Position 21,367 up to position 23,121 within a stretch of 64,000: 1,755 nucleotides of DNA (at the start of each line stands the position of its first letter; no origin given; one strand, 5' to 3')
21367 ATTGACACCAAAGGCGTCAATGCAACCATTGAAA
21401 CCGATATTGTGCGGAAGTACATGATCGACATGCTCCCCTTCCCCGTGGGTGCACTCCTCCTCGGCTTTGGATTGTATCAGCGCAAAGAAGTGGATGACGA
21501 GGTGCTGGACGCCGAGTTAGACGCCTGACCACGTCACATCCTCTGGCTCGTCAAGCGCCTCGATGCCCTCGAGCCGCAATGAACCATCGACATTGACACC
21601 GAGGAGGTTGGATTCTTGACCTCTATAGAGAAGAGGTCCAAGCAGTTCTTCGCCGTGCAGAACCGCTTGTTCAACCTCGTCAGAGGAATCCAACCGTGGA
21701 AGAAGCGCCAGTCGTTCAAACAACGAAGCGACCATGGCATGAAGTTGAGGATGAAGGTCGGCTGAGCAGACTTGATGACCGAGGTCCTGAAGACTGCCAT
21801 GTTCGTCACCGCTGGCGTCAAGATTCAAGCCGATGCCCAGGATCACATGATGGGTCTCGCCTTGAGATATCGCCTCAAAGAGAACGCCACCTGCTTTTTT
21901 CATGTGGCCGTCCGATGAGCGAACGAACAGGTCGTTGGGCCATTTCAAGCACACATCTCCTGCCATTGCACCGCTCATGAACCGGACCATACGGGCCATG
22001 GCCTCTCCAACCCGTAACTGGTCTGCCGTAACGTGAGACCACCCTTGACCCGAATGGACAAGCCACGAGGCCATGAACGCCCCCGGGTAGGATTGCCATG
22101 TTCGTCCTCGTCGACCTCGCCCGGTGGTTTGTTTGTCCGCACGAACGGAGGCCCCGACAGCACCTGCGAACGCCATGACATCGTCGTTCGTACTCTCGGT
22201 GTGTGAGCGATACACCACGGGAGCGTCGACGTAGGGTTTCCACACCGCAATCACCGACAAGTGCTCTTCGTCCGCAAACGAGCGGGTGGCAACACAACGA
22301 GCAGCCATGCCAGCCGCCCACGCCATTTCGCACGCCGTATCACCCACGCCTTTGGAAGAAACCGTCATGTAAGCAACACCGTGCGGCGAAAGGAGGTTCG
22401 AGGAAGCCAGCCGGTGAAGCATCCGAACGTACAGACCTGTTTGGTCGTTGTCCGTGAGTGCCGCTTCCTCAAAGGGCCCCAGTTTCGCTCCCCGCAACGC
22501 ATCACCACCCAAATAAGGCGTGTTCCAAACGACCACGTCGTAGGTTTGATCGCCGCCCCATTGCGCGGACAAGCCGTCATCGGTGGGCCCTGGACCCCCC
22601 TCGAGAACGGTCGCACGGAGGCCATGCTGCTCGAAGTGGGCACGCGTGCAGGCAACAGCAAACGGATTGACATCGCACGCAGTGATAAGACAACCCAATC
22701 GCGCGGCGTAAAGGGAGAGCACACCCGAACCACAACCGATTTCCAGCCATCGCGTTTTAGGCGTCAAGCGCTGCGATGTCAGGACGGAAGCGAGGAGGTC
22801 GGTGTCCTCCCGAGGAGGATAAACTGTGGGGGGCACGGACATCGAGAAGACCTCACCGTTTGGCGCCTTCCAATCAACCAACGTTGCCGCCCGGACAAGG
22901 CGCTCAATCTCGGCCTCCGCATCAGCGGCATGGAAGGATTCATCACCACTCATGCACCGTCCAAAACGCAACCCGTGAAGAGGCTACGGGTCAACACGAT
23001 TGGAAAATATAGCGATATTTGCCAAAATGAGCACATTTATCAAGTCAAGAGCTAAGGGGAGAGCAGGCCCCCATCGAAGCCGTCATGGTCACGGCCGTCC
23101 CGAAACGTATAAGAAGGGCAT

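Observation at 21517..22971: Fusion of a HemK/Mtq2-like methyltransferase with biotin protein ligase BirA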

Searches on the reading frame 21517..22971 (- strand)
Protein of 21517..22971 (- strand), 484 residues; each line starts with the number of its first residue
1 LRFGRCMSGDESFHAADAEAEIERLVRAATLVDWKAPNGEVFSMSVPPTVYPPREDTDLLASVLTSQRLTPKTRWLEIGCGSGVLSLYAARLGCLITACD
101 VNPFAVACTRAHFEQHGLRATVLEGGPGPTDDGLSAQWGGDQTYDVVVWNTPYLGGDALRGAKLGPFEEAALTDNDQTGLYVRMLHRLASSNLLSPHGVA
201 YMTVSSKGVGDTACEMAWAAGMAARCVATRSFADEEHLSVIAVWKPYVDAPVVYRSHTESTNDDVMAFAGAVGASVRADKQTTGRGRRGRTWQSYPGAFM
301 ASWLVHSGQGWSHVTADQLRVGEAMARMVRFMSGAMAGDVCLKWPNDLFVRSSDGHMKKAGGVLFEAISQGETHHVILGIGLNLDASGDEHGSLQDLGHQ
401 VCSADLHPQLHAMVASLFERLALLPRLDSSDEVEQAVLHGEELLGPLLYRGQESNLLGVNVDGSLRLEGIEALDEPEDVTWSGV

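Call 3: search_protein_families(library=pfam, proteins=[window:21517-22971:-], max_evalue=0.1)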
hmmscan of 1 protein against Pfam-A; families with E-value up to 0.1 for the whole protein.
window:21517-22971:- (484 aa): 9 families
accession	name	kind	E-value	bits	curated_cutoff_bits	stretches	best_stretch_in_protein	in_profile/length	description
PF03099.24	BPL_LplA_LipB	-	8.7e-14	52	21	1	278-383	29-133/133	Biotin/lipoate A/B protein ligase family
PF05175.20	MTS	-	1.4e-07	31.8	23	1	57-157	20-112/170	Methyltransferase small domain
PF13649.12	Methyltransf_25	-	1.1e-06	29.7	27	1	76-126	2-54/97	Methyltransferase domain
PF06325.19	PrmA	-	1.8e-06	28.1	22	1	68-150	158-233/296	Ribosomal protein L11 methyltransferase (PrmA)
PF08242.18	Methyltransf_12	-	1.4e-05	26.2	30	1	76-149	1-71/98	Methyltransferase domain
PF08241.18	Methyltransf_11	-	5.6e-05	24.1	21.2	1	76-120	1-44/95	Methyltransferase domain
PF13489.12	Methyltransf_23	-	0.00067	19.9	27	1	67-148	18-86/164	Methyltransferase domain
PF13847.12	Methyltransf_31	-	0.00093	19.3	27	1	71-150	3-81/145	Methyltransferase domain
PF03848.20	TehB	-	0.0079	16.1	20.4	1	62-115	21-74/193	Tellurite resistance protein TehB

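Call 4: search_protein_families(library=ncbifam, proteins=[window:21517-22971:-], max_evalue=0.1)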
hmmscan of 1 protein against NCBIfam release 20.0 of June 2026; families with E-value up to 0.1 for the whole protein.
window:21517-22971:- (484 aa): 43 families (the best 25 are shown)
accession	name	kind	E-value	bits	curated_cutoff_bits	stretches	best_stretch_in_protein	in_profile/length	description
TIGR00121.1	birA_ligase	equivalog_domain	1e-20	74.3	83.1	1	254-391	4-136/235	biotin--[acetyl-CoA-carboxylase] ligase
NF005405.0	PRK06955.1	equivalog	1.3e-19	70.5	312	1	258-388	41-177/300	biotin--[acetyl-CoA-carboxylase] ligase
NF008848.0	PRK11886.1-3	equivalog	7.8e-19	67.8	362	1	256-387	84-212/319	bifunctional biotin--[acetyl-CoA-carboxylase] ligase/biotin operon repressor BirA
NF008847.0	PRK11886.1-2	equivalog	7.7e-18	64.9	293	1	249-391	78-216/320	bifunctional biotin--[acetyl-CoA-carboxylase] ligase/biotin operon repressor BirA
NF011529.0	PRK14968.1-3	equivalog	4.2e-17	62.2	162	1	44-244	10-195/198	putative methyltransferase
NF011527.0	PRK14968.1-1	equivalog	4.3e-16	59.2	242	1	48-243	12-189/192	putative methyltransferase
NF008850.0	PRK11886.1-5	equivalog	3e-14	52.9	489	1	217-396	44-220/320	bifunctional biotin--[acetyl-CoA-carboxylase] ligase/biotin operon repressor BirA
NF006206.0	PRK08330.1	equivalog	6.5e-14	51.9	311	1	251-387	12-138/243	biotin--protein ligase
TIGR00537.1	hemK_rel_arch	hypoth_equivalog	6.6e-13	48.7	87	1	50-244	1-179/179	HemK2/MTQ2 family protein methyltransferase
NF011530.0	PRK14968.1-4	equivalog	1.3e-12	47.5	243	1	47-241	16-193/202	putative methyltransferase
NF008849.0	PRK11886.1-4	equivalog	2.1e-12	46.8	474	1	272-395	103-220/320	bifunctional biotin--[acetyl-CoA-carboxylase] ligase/biotin operon repressor BirA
TIGR03704.1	PrmC_rel_meth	equivalog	3.6e-11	43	248.8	1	42-228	55-239/251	putative protein N(5)-glutamine methyltransferase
NF004607.0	PRK05935.1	equivalog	3.8e-11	43.1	219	1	275-392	32-141/190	biotin--protein ligase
TIGR03534.1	RF_mod_PrmC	equivalog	5.1e-11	42.5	199.1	1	43-206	59-221/253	peptide chain release factor N(5)-glutamine methyltransferase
NF006294.0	PRK08477.1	equivalog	9.5e-11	41.5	179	1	275-394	33-141/214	biotin--[acetyl-CoA-carboxylase] ligase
NF011528.0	PRK14968.1-2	equivalog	6.6e-10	38.8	171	1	42-154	12-118/205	putative methyltransferase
NF001786.0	PRK00517.2-4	equivalog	2.9e-08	33.2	327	1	70-150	142-213/277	50S ribosomal protein L11 methyltransferase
NF001790.0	PRK00517.3-3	equivalog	1.2e-06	28.1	269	1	61-150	112-198/262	50S ribosomal protein L11 methyltransferase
TIGR00406.1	prmA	equivalog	7.9e-06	25.5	183.15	1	69-123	157-212/288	50S ribosomal protein L11 methyltransferase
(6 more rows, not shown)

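Call 6: find_homologous_proteins(query=window:21517-22953:-, max_evalue=0.00001)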
Query window:21517-22953:- (478 aa): 670 proteins with E <= 0.00001 among 8000 candidates; the best 120 are listed.
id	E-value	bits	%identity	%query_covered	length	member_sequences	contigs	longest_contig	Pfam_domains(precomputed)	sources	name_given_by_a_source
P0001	0.0e+0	1046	96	100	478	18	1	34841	PF06325.20,PF03099.25,PF05175.21,PF13649.13,PF08242.19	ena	-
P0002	1.4e-221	754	70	100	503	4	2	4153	PF13489.13,PF06325.20,PF03099.25,PF05175.21,PF13649.13,PF08241.19,PF08242.19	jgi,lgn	jgi:biotin-(acetyl-CoA carboxylase) ligase/methylase of polypeptide subunit release factors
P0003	3.9e-221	753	69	100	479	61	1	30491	PF13489.13,PF06325.20,PF03099.25,PF05175.21,PF13649.13,PF08241.19,PF08242.19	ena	-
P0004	9.0e-220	748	68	100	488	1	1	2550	PF06325.20,PF03099.25,PF05175.21,PF13649.13,PF08241.19,PF08242.19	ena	-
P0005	2.0e-216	737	68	100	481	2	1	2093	PF13489.13,PF06325.20,PF03099.25,PF05175.21,PF13649.13,PF08241.19,PF08242.19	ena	-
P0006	6.3e-216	736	69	100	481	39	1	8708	PF13489.13,PF06325.20,PF03099.25,PF05175.21,PF13649.13,PF08241.19,PF08242.19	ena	-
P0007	6.7e-216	736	68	100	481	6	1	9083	PF13489.13,PF06325.20,PF03099.25,PF05175.21,PF13649.13,PF08241.19,PF08242.19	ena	-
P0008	2.9e-215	734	67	100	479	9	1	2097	PF06325.20,PF03099.25,PF05175.21,PF13649.13,PF08241.19,PF08242.19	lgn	-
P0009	1.0e-211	722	68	100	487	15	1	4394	PF06325.20,PF03099.25,PF05175.21,PF13649.13,PF08241.19,PF08242.19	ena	-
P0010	1.8e-211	721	67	100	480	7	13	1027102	PF06325.20,PF03099.25,PF05175.21,PF13649.13,PF08241.19,PF08242.19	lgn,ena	-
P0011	1.5e-210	718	67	100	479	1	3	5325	PF06325.20,PF03099.25,PF05175.21,PF13649.13,PF08241.19,PF08242.19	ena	-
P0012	8.6e-210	716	67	100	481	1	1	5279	PF06325.20,PF03099.25,PF05175.21,PF13649.13,PF08241.19,PF08242.19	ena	-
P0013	1.3e-207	708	63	100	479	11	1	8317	PF06325.20,PF03099.25,PF05175.21,PF13649.13,PF08241.19,PF08242.19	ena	-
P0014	4.3e-206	703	64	100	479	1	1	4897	PF13489.13,PF03099.25,PF05175.21,PF13649.13,PF08241.19,PF08242.19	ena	-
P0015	1.9e-202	691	63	100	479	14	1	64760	PF13489.13,PF06325.20,PF03099.25,PF05175.21,PF13649.13,PF08241.19,PF08242.19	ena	-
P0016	6.7e-181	620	59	100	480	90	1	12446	PF13489.13,PF06325.20,PF03099.25,PF05175.21,PF13649.13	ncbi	-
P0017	1.8e-175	602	58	100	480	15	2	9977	PF03099.25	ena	-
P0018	3.9e-170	585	56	100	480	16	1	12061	PF13489.13,PF03099.25,PF05175.21,PF13649.13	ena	-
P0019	6.5e-165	568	56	100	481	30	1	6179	PF06325.20,PF03099.25,PF05175.21,PF13649.13,PF08241.19,PF08242.19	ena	-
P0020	7.8e-165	567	56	100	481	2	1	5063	PF06325.20,PF03099.25,PF05175.21,PF13649.13,PF08241.19,PF08242.19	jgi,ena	-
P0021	2.5e-164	566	56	100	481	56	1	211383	PF06325.20,PF03099.25,PF05175.21,PF13649.13,PF08241.19,PF08242.19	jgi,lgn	jgi:biotin-(acetyl-CoA carboxylase) ligase/methylase of polypeptide subunit release factors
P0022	3.0e-163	562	56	100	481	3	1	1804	PF06325.20,PF03099.25,PF05175.21,PF13649.13,PF08242.19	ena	-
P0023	7.9e-163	561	56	100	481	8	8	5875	PF03099.25,PF13649.13,PF08242.19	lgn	-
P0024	8.3e-163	561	55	100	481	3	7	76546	PF03099.25,PF05175.21,PF13649.13,PF08242.19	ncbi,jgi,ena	-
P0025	4.1e-160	552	55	100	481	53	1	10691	PF03099.25,PF05175.21,PF13649.13,PF08242.19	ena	-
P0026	1.9e-159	550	55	100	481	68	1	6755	PF03099.25,PF05175.21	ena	-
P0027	2.2e-157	543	54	100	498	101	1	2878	PF06325.20,PF03099.25,PF05175.21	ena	-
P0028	8.7e-157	541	54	100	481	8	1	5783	PF13489.13,PF06325.20,PF03099.25,PF05175.21,PF13649.13,PF08242.19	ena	-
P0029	2.3e-154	533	54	100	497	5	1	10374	PF03099.25,PF05175.21,PF08242.19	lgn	-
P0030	1.5e-153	530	54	100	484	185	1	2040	PF03099.25,PF05175.21,PF13649.13,PF08242.19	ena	-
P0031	7.7e-152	524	54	100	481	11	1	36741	PF03099.25,PF05175.21,PF08242.19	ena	-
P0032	1.1e-151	524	52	100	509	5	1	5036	PF03099.25,PF05175.21,PF13649.13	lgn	-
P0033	7.9e-151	521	53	100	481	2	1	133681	PF06325.20,PF03099.25,PF05175.21,PF08242.19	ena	-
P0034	1.1e-150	521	52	100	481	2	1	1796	PF06325.20,PF03099.25,PF05175.21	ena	-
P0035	1.3e-150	520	56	91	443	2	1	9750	PF06325.20,PF03099.25,PF05175.21,PF13649.13,PF08242.19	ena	-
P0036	1.6e-150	520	50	100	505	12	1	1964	PF03099.25,PF05175.21,PF13649.13,PF08242.19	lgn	-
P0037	3.6e-150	519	53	100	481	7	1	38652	PF06325.20,PF03099.25,PF05175.21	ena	-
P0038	1.5e-149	517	51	100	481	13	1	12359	PF03099.25,PF05175.21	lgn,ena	-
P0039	2.6e-149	516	52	100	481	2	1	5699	PF06325.20,PF03099.25,PF05175.21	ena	-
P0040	7.9e-149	514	50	100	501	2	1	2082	PF03099.25,PF05175.21,PF13649.13,PF08242.19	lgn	-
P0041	2.0e-148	513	52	100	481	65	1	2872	PF03099.25,PF05175.21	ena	-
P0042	2.2e-148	513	52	100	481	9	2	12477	PF03099.25,PF05175.21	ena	-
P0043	5.3e-148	512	51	100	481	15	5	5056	PF03099.25,PF05175.21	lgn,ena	-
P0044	5.5e-148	512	52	100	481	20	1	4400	PF13489.13,PF06325.20,PF03099.25,PF05175.21,PF13649.13,PF08242.19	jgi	-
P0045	2.2e-147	510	51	100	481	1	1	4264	PF03099.25,PF05175.21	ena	-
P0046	2.5e-147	510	52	100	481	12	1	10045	PF06325.20,PF03099.25,PF05175.21,PF13649.13,PF08242.19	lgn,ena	-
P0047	4.1e-147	509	52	100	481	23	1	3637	PF06325.20,PF03099.25,PF05175.21,PF08242.19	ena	-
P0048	1.7e-145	503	51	100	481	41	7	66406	PF06325.20,PF03099.25,PF05175.21,PF13649.13,PF08242.19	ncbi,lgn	ncbi:MAG: methyltransferase [Poseidonia sp.]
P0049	6.9e-145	501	49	100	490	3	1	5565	PF03099.25,PF05175.21,PF13649.13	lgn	-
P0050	2.8e-144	499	51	100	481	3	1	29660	PF03099.25,PF05175.21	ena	-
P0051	5.7e-144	498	51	100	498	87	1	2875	PF03099.25,PF13649.13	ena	-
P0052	7.0e-137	475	48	99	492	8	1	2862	PF03099.25,PF05175.21,PF13649.13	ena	-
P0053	1.3e-136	474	48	100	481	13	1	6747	PF03099.25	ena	-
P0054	9.3e-136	471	47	99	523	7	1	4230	PF13489.13,PF03099.25,PF13649.13,PF08242.19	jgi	jgi:release factor glutamine methyltransferase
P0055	2.2e-135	470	48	100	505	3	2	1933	PF06325.20,PF03099.25,PF05175.21,PF03602.22,PF13649.13,PF08241.19,PF08242.19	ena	-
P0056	2.7e-135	470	65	67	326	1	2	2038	PF03099.25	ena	-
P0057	4.1e-135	469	48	100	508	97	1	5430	PF06325.20,PF03099.25,PF05175.21,PF13649.13,PF08242.19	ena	-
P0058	3.2e-134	466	48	99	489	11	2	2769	PF03099.25,PF13649.13,PF08242.19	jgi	-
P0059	3.5e-134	466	48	99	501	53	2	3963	PF03099.25,PF08242.19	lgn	-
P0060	6.9e-132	459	46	100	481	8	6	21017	PF03099.25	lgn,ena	-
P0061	3.0e-131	457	46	99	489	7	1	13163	PF13489.13,PF06325.20,PF03099.25,PF05175.21,PF13649.13,PF08241.19,PF08242.19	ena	-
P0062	1.1e-130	455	47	100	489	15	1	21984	PF03099.25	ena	-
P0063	1.2e-130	455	47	99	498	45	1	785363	PF13489.13,PF03099.25,PF13649.13,PF08242.19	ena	-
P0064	1.3e-130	454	46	99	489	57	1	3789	PF06325.20,PF03099.25,PF05175.21,PF13649.13,PF08241.19,PF08242.19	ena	-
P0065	6.4e-128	446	47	100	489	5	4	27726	PF03099.25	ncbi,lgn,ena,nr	ncbi:MAG: 50S ribosomal protein L11 methyltransferase [Candidatus Poseidonia sp.]|nr:50S ribosomal p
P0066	1.4e-127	444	46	99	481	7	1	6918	PF03099.25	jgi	jgi:biotin-[acetyl-CoA-carboxylase] ligase BirA-like protein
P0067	1.6e-127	444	47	99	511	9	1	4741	PF03099.25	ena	-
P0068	6.5e-127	442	46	100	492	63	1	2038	PF03848.21,PF03099.25,PF05175.21,PF13649.13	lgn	-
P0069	5.1e-126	439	48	99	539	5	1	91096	PF03099.25,PF05175.21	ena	-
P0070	2.4e-125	437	45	99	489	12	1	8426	PF03099.25,PF13649.13,PF08242.19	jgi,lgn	jgi:release factor glutamine methyltransferase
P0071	4.7e-125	436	46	99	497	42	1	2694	PF03099.25,PF13649.13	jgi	-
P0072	9.2e-125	435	46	98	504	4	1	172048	PF03099.25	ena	-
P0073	1.2e-124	435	45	100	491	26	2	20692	PF03848.21,PF03099.25,PF05175.21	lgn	-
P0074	1.6e-122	428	46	100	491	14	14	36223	PF03848.21,PF03099.25,PF05175.21,PF13649.13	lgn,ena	-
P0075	1.6e-122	428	44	100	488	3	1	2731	PF13489.13,PF06325.20,PF03099.25,PF13649.13,PF08242.19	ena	-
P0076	2.4e-122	427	45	100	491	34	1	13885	PF03848.21,PF03099.25,PF05175.21,PF13649.13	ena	-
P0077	3.6e-121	423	46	99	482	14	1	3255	PF03099.25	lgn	-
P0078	7.5e-121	422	44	99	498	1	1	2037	PF13489.13,PF06325.20,PF03099.25,PF13649.13,PF08241.19,PF08242.19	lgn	-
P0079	1.2e-120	422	48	93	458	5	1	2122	PF06325.20,PF03099.25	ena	-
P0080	1.8e-120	421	44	100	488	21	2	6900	PF13489.13,PF06325.20,PF03099.25,PF13649.13,PF08242.19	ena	-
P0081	2.9e-120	420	46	99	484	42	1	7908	PF03099.25,PF13649.13,PF08242.19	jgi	-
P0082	7.3e-120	419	45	99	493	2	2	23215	PF13489.13,PF03099.25,PF13649.13,PF08242.19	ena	-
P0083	1.5e-118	415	42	96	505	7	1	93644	PF13489.13,PF03099.25,PF13649.13,PF08242.19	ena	-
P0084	6.2e-118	413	55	74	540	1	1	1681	PF03099.25,PF05175.21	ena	-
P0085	3.2e-117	410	43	100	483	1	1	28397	PF13489.13,PF03099.25,PF05175.21,PF13649.13,PF08242.19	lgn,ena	-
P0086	4.1e-117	410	44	99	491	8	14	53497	PF03099.25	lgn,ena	-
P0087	5.0e-117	410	44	100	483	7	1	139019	PF13847.13,PF13489.13,PF06325.20,PF03099.25,PF05175.21,PF13649.13,PF08241.19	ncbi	-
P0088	6.7e-115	403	45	99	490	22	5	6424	PF03099.25,PF13649.13,PF08241.19,PF08242.19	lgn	-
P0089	7.8e-114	399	59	65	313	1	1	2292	PF13489.13,PF06325.20,PF05175.21,PF13649.13,PF08241.19,PF08242.19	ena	-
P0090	8.6e-114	399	44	97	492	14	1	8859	PF03099.25,PF13649.13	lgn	-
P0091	1.5e-113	398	44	99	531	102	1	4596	PF13489.13,PF06325.20,PF03099.25,PF08242.19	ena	-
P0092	1.9e-113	398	44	100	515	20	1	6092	PF13847.13,PF13489.13,PF06325.20,PF03099.25,PF05175.21,PF13649.13,PF08241.19,PF08242.19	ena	-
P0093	9.6e-113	395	45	100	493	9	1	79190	PF06325.20,PF03099.25,PF05175.21,PF13649.13,PF08241.19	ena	-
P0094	7.2e-110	386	44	96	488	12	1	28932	PF13489.13,PF03099.25,PF08242.19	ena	-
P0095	3.7e-109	384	44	100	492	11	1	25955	PF13847.13,PF13489.13,PF06325.20,PF03099.25,PF05175.21,PF13649.13,PF08241.19,PF08242.19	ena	-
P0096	1.6e-107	378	42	100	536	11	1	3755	PF03099.25,PF13649.13,PF08241.19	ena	-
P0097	2.4e-106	374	45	93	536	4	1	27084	PF13847.13,PF13489.13,PF06325.20,PF03099.25,PF05175.21,PF13649.13,PF08241.19,PF08242.19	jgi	-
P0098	2.6e-106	374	45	96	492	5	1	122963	PF13847.13,PF13489.13,PF06325.20,PF03099.25,PF05175.21,PF13649.13,PF08241.19,PF08242.19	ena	-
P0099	9.1e-106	372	42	99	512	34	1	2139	PF13847.13,PF13489.13,PF06325.20,PF03099.25,PF05175.21,PF13649.13,PF08241.19,PF08242.19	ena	-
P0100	1.2e-102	362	39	100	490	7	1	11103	PF13847.13,PF13489.13,PF06325.20,PF03099.25,PF05175.21,PF13649.13,PF08241.19,PF08242.19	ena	-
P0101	7.8e-101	356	39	100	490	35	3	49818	PF06325.20,PF03848.21,PF03099.25,PF05175.21,PF13649.13,PF08241.19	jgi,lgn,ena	jgi:biotin-[acetyl-CoA-carboxylase] ligase BirA-like protein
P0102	1.1e-99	352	40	99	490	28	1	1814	PF06325.20,PF03099.25,PF05175.21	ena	-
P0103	1.9e-99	352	39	100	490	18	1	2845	PF06325.20,PF03848.21,PF03099.25,PF05175.21,PF13649.13,PF08241.19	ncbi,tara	tara:strand:- start:1146 stop:2618 length:1473 start_codon:yes stop_codon:yes gene_type:complete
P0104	4.6e-99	350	40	99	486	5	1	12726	PF13489.13,PF06325.20,PF03099.25,PF05175.21,PF13649.13,PF08242.19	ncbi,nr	ncbi:MAG: hypothetical protein CMA63_05205 [Euryarchaeota archaeon]|nr:hypothetical protein [Euryarc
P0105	4.6e-99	350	39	100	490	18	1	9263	PF13489.13,PF06325.20,PF03099.25,PF05175.21,PF13649.13,PF08241.19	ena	-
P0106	5.9e-99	350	39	100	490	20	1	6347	PF13489.13,PF06325.20,PF03099.25,PF05175.21,PF13649.13,PF08242.19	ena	-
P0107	4.5e-98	347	40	99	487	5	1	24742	PF06325.20,PF03099.25,PF05175.21,PF13649.13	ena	-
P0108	1.0e-96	343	39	100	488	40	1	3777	PF13847.13,PF13489.13,PF06325.20,PF03099.25,PF05175.21,PF13649.13,PF08242.19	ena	-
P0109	1.2e-96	342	38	100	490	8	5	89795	PF06325.20,PF03099.25,PF05175.21,PF13649.13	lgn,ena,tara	tara:strand:+ start:217 stop:1689 length:1473 start_codon:yes stop_codon:yes gene_type:complete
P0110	1.2e-96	342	40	99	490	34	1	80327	PF06325.20,PF03099.25,PF05175.21,PF13649.13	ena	-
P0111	1.3e-96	342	38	100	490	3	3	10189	PF13489.13,PF06325.20,PF03848.21,PF03099.25,PF05175.21,PF13649.13,PF08241.19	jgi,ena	-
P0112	2.4e-96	341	39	100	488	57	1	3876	PF13847.13,PF13489.13,PF06325.20,PF03099.25,PF05175.21,PF13649.13,PF08242.19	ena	-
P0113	4.1e-96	341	38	100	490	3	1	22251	PF13489.13,PF06325.20,PF03099.25,PF05175.21,PF13649.13,PF08241.19,PF08242.19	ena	-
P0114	4.1e-96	341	39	100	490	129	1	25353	PF13847.13,PF13489.13,PF06325.20,PF03099.25,PF05175.21,PF13649.13,PF08242.19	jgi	jgi:release factor glutamine methyltransferase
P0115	4.8e-96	340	39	100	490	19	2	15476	PF13489.13,PF06325.20,PF03099.25,PF05175.21,PF13649.13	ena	-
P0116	1.0e-95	339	38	100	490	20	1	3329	PF13489.13,PF06325.20,PF03099.25,PF05175.21,PF13649.13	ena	-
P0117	1.2e-95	339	40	99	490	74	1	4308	PF13489.13,PF06325.20,PF03848.21,PF03099.25,PF05175.21,PF13649.13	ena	-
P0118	1.2e-94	336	38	100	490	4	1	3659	PF13489.13,PF06325.20,PF03099.25,PF05175.21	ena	-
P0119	2.3e-94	335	38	100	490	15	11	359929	PF13489.13,PF06325.20,PF03848.21,PF03099.25,PF05175.21,PF13649.13,PF08241.19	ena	-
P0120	3.5e-94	334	37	100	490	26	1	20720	PF13489.13,PF06325.20,PF03848.21,PF03099.25,PF05175.21,PF13649.13,PF08241.19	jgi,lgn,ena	jgi:biotin-[acetyl-CoA-carboxylase] ligase BirA-like protein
